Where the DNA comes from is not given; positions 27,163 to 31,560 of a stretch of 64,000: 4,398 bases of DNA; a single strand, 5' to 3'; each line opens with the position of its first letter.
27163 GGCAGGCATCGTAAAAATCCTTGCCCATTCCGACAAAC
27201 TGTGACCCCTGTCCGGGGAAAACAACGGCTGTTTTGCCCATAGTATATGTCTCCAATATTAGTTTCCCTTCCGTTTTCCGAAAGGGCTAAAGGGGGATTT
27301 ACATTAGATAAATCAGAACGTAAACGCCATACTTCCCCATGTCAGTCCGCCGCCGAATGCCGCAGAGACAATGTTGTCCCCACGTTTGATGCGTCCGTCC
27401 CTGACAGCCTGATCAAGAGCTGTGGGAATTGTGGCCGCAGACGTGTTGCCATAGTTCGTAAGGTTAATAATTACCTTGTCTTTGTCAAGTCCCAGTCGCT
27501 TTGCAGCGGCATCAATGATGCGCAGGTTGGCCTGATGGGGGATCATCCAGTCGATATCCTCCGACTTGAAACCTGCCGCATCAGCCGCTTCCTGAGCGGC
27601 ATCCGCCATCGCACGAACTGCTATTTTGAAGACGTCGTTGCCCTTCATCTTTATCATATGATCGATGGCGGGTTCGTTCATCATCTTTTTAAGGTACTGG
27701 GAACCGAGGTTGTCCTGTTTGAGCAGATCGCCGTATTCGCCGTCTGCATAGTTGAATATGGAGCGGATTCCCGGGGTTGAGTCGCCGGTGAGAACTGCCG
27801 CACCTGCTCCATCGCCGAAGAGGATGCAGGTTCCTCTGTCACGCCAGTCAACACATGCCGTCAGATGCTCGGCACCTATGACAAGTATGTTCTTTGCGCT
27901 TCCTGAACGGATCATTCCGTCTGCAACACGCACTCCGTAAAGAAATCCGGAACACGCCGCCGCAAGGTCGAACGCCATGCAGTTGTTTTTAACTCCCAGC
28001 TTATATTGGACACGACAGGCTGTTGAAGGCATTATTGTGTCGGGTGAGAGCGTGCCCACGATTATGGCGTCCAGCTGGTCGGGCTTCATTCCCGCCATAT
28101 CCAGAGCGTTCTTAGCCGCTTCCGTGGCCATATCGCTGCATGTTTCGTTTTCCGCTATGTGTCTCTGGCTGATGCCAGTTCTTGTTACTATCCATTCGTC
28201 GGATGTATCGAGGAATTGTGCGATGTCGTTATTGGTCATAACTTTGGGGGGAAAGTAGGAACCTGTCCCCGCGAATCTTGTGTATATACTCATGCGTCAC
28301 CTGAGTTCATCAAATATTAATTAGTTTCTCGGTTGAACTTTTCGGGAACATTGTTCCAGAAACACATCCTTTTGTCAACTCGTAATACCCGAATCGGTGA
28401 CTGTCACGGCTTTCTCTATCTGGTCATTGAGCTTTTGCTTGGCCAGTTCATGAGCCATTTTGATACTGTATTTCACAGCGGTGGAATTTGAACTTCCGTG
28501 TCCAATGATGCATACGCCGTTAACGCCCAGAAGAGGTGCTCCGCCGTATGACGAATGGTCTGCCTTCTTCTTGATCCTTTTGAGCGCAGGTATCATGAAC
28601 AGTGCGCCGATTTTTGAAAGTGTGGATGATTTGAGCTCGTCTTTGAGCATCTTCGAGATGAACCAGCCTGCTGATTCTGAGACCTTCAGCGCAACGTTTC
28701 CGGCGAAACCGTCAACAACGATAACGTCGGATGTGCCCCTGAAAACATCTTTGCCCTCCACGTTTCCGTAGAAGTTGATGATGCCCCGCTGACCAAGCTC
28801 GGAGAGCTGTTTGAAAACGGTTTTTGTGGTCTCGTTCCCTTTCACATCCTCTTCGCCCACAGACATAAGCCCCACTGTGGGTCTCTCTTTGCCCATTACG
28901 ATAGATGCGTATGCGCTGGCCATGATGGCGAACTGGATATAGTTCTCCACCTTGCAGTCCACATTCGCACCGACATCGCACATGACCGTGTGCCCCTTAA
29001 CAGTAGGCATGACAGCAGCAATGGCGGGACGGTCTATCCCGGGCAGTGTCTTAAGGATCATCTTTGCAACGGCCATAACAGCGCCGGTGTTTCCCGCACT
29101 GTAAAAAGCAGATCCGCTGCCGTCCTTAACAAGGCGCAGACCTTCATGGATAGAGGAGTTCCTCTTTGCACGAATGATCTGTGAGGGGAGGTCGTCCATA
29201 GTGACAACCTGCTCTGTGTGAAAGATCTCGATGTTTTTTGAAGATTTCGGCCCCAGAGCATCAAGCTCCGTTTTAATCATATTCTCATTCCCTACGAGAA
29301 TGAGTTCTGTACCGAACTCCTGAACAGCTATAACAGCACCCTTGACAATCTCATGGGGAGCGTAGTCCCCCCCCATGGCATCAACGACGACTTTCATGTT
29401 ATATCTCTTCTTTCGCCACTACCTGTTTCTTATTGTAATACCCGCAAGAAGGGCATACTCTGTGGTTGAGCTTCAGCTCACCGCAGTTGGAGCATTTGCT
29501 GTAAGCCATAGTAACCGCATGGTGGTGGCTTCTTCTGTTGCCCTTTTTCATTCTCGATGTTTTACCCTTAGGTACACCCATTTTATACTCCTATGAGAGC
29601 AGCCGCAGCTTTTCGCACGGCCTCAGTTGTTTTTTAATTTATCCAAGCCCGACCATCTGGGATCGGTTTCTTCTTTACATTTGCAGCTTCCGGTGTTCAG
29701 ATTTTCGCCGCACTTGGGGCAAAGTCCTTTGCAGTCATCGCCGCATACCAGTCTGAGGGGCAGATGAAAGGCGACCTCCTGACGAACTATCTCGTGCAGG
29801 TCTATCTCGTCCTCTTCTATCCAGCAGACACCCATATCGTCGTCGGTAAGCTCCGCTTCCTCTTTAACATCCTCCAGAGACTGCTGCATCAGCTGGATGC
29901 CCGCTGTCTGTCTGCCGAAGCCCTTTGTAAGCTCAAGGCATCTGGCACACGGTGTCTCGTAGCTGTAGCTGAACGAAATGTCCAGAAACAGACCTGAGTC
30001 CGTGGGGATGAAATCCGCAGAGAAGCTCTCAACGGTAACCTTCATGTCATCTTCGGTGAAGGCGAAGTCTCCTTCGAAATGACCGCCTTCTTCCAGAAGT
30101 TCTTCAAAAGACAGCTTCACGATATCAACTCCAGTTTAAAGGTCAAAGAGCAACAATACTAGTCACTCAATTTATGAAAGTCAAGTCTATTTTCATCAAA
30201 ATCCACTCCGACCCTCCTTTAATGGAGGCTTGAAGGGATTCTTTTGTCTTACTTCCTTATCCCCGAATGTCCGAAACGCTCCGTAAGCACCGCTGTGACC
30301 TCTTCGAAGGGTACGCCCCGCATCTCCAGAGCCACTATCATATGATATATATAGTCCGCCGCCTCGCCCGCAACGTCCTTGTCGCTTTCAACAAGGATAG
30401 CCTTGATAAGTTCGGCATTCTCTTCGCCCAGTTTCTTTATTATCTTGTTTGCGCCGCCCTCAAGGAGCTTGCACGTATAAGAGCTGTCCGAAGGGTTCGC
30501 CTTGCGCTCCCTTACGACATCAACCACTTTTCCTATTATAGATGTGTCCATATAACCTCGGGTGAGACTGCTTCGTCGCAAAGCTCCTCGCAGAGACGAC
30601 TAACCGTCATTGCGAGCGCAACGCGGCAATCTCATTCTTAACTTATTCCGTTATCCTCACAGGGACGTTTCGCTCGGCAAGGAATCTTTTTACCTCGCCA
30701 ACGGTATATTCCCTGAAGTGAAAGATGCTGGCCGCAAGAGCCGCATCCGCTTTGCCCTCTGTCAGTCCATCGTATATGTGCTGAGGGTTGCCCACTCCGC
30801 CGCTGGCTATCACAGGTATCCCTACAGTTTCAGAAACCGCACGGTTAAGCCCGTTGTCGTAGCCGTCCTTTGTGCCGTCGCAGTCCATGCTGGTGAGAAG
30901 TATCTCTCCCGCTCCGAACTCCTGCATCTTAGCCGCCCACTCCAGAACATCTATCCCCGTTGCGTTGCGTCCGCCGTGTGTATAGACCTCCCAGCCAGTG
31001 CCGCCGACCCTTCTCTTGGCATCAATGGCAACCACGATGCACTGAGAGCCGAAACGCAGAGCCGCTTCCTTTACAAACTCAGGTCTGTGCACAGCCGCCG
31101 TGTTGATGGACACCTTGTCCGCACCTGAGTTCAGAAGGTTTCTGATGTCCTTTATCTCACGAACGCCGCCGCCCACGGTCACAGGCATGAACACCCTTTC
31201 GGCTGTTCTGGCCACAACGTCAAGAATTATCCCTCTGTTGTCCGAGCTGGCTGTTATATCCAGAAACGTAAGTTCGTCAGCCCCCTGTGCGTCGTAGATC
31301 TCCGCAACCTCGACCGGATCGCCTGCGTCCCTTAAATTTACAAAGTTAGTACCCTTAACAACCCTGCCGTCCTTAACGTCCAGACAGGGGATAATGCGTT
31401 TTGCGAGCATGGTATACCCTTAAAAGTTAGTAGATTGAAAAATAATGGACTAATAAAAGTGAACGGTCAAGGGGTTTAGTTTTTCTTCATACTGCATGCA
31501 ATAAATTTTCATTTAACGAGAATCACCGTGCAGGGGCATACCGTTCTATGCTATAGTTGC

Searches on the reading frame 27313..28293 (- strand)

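Call 15: search_protein_families(library=pfam, proteins=[window:27313-28293:-])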
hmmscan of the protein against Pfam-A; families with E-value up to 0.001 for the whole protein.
window:27313-28293:- (326 aa): 8 families
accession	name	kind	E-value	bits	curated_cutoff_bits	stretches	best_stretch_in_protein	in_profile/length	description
PF08541.16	ACP_syn_III_C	-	3.1e-38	130.2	26.6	1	238-325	2-89/90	3-Oxoacyl-[acyl-carrier-protein (ACP)] synthase III C terminal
PF08545.16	ACP_syn_III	-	1.5e-28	99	24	1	108-179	1-74/80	3-Oxoacyl-[acyl-carrier-protein (ACP)] synthase III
PF00108.29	Thiolase_N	-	2e-10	41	26.4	1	38-147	8-118/260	Thiolase, N-terminal domain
PF07451.17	SpoVAD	-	1.2e-05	24.7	22.1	1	53-147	52-139/329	Stage V sporulation protein AD (SpoVAD)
PF02797.21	Chal_sti_synt_C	-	0.0001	22.7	27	1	225-320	38-143/151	Chalcone and stilbene synthases, C-terminal domain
PF00195.25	Chal_sti_synt_N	-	0.00011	22.2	27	1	39-171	86-224/225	Chalcone and stilbene synthases, N-terminal domain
PF08392.18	FAE1_CUT1_RppA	-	0.00013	21.9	27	1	50-148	81-179/290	FAE1/Type III polyketide synthase-like protein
PF22691.2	Thiolase_C_1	-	0.00016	21.8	28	0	224-250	15-41/144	Thiolase C-terminal domain-like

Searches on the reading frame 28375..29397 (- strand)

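Call 15: search_protein_families(library=pfam, proteins=[window:28375-29397:-])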
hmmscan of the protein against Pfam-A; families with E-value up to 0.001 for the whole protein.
window:28375-29397:- (340 aa): 2 families
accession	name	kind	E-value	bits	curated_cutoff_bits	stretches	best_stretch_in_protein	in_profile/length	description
PF02504.20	FA_synthesis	-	5.6e-109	364.6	29.1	1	1-323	1-321/324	Fatty acid synthesis protein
PF01515.24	PTA_PTB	-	0.00041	20.3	24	0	79-196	101-219/319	Phosphate acetyl/butaryl transferase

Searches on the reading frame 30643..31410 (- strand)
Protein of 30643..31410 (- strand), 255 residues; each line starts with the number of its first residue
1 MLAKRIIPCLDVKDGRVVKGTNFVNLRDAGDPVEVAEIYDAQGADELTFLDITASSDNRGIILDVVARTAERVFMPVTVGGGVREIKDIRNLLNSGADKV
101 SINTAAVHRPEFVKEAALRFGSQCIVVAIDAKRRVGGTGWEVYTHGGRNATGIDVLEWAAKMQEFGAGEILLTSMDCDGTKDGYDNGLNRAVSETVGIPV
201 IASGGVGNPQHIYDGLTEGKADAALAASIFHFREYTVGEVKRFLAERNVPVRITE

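Call 15: search_protein_families(library=pfam, proteins=[window:30643-31410:-])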
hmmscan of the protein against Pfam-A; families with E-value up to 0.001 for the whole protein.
window:30643-31410:- (255 aa): 5 families
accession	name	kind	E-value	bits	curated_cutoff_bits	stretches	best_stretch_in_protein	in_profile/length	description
PF00977.27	His_biosynth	-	1.7e-87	293.1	23.6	1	5-235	1-227/228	Histidine biosynthesis protein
PF03060.21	NMO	-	1.4e-05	25.1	28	0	189-239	185-235/331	Nitronate monooxygenase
PF04309.18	G3P_antiterm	-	4.1e-05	23.5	27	0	60-105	125-170/173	Glycerol-3-phosphate responsive antiterminator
PF05690.20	ThiG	-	6.6e-05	22.8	23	0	68-116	169-217/247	Thiazole biosynthesis protein ThiG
PF01207.24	Dus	-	0.00089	18.9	20.4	0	32-115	140-226/311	Dihydrouridine synthase (Dus)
